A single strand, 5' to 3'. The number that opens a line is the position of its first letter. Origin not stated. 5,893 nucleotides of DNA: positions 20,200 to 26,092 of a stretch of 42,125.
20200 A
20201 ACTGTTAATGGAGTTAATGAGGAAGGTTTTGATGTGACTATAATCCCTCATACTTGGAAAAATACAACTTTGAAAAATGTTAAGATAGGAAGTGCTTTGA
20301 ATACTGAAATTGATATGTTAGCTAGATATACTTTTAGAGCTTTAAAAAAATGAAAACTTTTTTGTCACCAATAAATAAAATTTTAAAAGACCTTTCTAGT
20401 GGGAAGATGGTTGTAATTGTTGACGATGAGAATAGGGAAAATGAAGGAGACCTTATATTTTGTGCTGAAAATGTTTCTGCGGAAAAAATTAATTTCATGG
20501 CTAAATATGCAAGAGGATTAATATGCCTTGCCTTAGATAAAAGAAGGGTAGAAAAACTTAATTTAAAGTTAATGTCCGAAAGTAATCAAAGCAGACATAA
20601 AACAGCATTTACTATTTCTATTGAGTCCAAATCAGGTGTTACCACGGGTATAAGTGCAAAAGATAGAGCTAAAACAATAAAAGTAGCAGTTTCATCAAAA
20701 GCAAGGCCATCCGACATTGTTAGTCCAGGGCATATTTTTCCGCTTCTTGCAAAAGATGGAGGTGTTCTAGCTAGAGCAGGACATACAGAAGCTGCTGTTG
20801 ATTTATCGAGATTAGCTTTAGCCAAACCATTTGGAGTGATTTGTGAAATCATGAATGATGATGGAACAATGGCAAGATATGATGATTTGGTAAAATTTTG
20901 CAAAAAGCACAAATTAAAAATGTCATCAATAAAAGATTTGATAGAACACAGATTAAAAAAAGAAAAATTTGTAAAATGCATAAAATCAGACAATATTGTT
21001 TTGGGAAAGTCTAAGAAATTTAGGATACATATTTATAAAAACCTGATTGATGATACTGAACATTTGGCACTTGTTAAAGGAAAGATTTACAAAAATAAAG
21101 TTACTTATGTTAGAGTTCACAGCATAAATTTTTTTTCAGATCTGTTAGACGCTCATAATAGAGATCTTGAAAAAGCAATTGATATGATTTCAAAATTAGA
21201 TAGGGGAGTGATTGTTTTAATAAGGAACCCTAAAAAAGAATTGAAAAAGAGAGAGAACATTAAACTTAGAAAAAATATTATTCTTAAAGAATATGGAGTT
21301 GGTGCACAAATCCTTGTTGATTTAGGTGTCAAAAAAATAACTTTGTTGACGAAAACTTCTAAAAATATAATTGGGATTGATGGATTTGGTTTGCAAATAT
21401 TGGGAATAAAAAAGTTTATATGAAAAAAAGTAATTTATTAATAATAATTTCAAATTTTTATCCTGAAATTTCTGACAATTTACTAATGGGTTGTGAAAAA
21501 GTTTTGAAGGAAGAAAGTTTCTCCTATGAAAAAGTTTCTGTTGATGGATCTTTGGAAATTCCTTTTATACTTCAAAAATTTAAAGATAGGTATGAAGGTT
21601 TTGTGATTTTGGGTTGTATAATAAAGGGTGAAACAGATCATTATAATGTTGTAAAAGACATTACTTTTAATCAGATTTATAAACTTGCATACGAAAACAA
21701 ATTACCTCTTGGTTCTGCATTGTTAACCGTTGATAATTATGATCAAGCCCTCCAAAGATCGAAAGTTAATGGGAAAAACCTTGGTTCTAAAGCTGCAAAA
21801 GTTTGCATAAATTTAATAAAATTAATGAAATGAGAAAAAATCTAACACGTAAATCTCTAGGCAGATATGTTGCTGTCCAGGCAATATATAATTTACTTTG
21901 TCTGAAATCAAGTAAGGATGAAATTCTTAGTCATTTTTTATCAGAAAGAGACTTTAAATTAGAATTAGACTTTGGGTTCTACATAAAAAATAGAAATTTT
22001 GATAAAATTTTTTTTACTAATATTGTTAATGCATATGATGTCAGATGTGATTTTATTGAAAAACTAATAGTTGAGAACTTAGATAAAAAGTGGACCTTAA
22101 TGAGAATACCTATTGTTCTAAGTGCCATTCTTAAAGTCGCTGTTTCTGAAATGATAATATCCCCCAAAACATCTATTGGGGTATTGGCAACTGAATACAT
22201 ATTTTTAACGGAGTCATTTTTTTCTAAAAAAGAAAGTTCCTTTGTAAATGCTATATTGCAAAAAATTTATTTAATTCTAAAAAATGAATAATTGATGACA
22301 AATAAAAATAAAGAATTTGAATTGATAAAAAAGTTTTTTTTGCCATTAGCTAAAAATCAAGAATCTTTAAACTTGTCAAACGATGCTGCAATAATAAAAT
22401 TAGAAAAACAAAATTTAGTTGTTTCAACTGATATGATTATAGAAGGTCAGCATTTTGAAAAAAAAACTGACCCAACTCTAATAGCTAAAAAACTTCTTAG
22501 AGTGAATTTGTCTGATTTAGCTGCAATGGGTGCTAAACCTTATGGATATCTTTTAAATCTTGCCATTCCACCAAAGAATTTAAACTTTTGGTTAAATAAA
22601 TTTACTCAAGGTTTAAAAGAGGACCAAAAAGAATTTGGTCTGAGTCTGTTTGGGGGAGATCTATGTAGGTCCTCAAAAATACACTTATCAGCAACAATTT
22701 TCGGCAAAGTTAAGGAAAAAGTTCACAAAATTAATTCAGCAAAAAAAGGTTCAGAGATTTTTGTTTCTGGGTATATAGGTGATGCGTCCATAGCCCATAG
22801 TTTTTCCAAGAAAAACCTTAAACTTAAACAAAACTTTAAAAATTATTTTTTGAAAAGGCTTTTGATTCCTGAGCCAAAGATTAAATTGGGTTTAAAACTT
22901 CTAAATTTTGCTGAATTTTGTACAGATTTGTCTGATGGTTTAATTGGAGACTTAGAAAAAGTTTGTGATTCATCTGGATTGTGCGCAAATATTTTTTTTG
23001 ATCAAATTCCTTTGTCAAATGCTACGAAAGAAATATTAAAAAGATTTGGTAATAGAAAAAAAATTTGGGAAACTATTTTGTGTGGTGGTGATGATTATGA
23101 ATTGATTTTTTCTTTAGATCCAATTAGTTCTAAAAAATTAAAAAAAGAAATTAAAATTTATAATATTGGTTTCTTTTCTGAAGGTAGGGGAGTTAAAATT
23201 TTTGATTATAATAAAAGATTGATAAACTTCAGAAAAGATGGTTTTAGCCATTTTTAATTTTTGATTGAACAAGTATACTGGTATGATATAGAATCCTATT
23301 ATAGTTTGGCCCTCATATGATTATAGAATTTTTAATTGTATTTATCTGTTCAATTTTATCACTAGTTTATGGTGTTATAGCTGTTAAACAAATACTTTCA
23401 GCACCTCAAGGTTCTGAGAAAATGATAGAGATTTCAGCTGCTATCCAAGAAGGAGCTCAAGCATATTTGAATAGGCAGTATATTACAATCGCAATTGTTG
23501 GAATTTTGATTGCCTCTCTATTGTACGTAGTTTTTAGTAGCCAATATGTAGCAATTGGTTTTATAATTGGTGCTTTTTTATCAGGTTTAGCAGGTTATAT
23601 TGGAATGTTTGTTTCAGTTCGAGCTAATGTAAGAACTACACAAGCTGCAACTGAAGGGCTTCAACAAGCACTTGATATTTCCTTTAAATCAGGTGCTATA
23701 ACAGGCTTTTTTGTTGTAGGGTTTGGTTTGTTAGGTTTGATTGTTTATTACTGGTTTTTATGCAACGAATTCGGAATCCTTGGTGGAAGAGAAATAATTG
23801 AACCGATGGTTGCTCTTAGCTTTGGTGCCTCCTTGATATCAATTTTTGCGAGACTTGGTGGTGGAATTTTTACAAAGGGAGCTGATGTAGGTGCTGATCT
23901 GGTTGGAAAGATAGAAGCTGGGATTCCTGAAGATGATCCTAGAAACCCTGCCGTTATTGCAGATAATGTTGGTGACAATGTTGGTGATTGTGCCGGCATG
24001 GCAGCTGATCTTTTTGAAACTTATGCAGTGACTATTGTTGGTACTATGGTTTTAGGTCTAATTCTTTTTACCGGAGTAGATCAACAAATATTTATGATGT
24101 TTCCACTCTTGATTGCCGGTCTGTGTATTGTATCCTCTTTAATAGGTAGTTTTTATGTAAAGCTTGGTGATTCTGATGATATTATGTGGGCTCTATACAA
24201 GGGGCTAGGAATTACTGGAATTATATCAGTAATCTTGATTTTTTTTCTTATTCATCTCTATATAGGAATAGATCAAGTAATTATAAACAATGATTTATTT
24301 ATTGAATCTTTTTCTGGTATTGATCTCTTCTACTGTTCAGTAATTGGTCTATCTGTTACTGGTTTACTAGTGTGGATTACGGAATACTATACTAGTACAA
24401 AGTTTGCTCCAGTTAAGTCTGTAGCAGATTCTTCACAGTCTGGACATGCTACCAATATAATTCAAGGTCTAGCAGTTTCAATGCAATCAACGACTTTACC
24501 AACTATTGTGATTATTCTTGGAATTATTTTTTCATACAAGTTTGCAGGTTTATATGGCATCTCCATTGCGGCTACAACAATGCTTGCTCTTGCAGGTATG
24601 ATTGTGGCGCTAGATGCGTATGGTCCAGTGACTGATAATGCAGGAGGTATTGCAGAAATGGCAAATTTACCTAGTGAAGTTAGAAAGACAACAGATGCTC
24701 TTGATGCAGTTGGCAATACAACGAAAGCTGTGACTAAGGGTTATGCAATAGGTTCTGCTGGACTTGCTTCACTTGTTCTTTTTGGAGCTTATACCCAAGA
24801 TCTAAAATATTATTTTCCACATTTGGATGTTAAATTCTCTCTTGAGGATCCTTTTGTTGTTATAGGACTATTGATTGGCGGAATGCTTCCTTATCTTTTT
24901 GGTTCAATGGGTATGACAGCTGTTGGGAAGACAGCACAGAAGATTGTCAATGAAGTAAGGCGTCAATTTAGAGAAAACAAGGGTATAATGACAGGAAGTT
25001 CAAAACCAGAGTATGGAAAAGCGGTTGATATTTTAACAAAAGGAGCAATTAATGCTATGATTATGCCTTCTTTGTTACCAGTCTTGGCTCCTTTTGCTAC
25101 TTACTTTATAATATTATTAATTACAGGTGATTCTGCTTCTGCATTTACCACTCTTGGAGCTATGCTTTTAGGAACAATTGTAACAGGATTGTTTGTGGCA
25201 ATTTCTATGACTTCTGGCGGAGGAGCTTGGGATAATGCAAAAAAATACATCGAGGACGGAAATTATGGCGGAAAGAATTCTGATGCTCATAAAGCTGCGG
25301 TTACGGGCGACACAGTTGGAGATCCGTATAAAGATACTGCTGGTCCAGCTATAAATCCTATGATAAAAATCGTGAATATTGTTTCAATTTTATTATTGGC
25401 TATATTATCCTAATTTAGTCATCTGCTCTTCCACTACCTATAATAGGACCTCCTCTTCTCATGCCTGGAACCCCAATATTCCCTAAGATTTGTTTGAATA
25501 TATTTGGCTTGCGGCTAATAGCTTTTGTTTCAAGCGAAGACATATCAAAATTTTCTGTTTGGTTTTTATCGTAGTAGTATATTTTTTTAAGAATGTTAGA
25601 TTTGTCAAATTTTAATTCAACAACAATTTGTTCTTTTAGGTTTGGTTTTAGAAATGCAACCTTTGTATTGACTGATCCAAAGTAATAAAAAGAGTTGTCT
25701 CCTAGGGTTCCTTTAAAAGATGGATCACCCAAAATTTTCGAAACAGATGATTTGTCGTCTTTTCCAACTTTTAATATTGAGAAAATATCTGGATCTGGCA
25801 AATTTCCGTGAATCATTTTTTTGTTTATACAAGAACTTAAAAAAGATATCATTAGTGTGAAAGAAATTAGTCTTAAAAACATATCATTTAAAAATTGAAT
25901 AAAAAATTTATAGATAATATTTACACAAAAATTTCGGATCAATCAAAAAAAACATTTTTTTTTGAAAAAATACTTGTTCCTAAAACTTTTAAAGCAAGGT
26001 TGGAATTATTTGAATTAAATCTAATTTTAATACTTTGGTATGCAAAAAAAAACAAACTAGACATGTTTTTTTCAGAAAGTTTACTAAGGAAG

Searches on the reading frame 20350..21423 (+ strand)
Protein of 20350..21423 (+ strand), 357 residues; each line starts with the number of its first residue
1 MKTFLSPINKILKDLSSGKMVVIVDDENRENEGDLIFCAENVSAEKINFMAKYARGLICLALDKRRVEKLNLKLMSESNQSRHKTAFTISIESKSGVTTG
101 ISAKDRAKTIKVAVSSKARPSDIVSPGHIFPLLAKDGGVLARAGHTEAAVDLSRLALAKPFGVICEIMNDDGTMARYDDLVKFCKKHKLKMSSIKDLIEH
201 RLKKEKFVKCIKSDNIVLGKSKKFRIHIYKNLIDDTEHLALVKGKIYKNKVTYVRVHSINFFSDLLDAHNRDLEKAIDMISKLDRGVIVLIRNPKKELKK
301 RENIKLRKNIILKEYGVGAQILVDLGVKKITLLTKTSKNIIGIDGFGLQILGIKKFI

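Call 20: search_protein_families(library=pfam, proteins=[window:20350-21423:+], max_evalue=0.00001)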
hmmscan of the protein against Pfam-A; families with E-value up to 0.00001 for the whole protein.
window:20350-21423:+ (357 aa): 2 families
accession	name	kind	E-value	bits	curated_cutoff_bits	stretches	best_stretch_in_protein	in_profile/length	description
PF00926.24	DHBP_synthase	-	5.7e-84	280.8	26.4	1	10-200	2-191/191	3,4-dihydroxy-2-butanone 4-phosphate synthase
PF00925.25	GTP_cyclohydro2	-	7.4e-28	97.6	23.3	1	222-351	13-161/165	GTP cyclohydrolase II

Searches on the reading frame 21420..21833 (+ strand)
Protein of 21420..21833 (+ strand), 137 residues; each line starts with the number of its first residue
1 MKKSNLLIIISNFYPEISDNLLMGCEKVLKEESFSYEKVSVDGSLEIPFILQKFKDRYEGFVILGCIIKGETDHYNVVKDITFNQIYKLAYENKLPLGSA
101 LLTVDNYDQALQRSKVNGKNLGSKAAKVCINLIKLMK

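Call 20: search_protein_families(library=pfam, proteins=[window:21420-21833:+], max_evalue=0.00001)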
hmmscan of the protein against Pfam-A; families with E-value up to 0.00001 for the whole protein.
window:21420-21833:+ (137 aa): 1 family
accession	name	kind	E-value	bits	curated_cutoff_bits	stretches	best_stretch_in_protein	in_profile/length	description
PF00885.24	DMRL_synthase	-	9.5e-31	107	26.7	1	5-137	3-139/139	6,7-dimethyl-8-ribityllumazine synthase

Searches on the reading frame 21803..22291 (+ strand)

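Call 20: search_protein_families(library=pfam, proteins=[window:21803-22291:+], max_evalue=0.00001)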
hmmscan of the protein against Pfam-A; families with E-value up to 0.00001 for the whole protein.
window:21803-22291:+ (162 aa): 1 family
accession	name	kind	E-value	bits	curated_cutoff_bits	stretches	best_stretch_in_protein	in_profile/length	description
PF01029.23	NusB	-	6.5e-15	56.1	23.1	1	21-156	4-132/133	NusB family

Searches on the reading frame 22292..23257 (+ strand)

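Call 20: search_protein_families(library=pfam, proteins=[window:22292-23257:+], max_evalue=0.00001)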
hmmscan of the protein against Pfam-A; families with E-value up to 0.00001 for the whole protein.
window:22292-23257:+ (321 aa): 1 family
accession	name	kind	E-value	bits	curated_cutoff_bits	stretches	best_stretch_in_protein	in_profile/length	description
PF00586.29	AIRS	-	2e-24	86.6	24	1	30-140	2-112/112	AIR synthase related protein, N-terminal domain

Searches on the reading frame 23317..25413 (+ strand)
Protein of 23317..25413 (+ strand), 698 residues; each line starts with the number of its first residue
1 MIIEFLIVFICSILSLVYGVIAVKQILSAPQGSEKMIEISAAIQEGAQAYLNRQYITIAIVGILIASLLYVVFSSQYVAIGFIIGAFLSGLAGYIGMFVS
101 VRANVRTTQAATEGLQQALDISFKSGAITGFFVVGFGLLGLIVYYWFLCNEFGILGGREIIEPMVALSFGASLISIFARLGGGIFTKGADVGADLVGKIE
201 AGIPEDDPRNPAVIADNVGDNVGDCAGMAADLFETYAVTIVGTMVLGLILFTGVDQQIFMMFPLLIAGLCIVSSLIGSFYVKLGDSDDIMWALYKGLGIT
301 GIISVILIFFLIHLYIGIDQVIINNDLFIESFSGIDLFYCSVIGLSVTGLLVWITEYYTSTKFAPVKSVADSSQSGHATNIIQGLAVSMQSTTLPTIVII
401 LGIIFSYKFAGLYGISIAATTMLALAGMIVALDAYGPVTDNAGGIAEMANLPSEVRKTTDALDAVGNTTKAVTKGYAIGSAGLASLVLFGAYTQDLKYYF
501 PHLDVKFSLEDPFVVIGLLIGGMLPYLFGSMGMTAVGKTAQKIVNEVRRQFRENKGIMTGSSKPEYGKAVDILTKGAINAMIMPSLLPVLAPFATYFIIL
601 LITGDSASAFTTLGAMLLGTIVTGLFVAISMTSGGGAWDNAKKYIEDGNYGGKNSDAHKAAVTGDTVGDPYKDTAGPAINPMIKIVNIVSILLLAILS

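Call 20: search_protein_families(library=pfam, proteins=[window:23317-25413:+], max_evalue=0.00001)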
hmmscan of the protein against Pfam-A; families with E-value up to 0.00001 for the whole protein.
window:23317-25413:+ (698 aa): 1 family
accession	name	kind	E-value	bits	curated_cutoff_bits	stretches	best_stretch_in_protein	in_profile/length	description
PF03030.21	H_PPase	-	1.6e-263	876.6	29.7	1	13-693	1-645/645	Inorganic H+ pyrophosphatase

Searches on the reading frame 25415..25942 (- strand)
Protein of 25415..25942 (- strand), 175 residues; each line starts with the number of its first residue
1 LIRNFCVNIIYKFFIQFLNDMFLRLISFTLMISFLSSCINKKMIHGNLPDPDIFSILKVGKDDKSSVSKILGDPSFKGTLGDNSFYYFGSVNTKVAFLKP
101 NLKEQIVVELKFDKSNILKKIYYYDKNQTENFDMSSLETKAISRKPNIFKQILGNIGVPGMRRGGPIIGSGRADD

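Call 20: search_protein_families(library=pfam, proteins=[window:25415-25942:-], max_evalue=0.00001)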
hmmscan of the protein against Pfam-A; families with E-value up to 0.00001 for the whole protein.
window:25415-25942:- (175 aa): 1 family
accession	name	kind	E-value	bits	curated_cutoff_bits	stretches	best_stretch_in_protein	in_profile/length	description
PF04355.18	BamE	-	2.4e-09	37.3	23.2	1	46-121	1-70/71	Outer membrane protein assembly factor BamE domain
